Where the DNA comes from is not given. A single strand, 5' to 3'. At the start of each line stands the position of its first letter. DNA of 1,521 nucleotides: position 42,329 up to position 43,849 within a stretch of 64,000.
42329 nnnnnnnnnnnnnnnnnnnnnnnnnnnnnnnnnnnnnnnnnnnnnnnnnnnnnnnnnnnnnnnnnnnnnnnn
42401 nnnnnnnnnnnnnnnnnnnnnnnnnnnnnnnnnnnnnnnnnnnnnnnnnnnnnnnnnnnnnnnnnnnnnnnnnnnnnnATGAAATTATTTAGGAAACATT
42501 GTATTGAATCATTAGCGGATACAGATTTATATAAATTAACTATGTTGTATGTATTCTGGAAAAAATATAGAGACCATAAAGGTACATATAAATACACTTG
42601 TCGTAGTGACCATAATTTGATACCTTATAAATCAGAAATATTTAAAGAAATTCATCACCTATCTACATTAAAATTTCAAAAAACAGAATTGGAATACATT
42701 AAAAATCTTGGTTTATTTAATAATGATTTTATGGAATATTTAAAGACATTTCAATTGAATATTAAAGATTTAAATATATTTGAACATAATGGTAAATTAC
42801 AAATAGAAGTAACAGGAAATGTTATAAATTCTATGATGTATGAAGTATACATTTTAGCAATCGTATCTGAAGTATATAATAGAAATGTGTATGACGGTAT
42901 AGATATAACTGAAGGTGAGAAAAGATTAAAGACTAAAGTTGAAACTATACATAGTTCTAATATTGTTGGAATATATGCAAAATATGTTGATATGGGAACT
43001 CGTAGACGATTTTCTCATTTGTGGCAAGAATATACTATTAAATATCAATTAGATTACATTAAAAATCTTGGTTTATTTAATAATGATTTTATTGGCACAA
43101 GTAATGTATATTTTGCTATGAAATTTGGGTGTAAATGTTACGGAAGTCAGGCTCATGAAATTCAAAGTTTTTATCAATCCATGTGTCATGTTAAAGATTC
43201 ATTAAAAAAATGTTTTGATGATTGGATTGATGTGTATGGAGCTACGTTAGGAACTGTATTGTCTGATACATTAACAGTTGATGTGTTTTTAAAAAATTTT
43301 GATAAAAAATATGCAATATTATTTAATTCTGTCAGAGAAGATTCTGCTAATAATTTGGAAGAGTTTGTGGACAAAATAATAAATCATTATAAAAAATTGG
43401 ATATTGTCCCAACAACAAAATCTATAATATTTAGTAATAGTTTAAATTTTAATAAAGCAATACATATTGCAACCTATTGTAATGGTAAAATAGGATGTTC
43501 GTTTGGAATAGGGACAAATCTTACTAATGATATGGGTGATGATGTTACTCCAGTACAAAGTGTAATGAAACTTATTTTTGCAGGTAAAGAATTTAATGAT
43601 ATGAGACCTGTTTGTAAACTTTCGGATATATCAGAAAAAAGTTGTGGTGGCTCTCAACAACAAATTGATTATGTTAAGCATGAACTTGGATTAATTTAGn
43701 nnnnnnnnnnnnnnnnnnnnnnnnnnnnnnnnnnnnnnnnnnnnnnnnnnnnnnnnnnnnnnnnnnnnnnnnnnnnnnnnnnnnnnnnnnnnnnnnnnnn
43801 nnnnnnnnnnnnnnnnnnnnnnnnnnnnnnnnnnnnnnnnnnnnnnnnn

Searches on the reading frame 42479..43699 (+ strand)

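Call 13: search_protein_families(library=pfam, proteins=[window:42479-43699:+])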
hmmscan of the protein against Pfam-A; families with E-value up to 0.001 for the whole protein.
window:42479-43699:+ (406 aa): 2 families
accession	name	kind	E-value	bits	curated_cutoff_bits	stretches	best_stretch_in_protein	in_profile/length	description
PF04095.22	NAPRTase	-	6.1e-43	147.7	20.8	1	168-403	2-235/239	Nicotinate phosphoribosyltransferase (NAPRTase) family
PF17767.7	NAPRTase_N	-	7.4e-30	104.3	32.6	1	14-130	2-125/125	Nicotinate phosphoribosyltransferase (NAPRTase) N-terminal domain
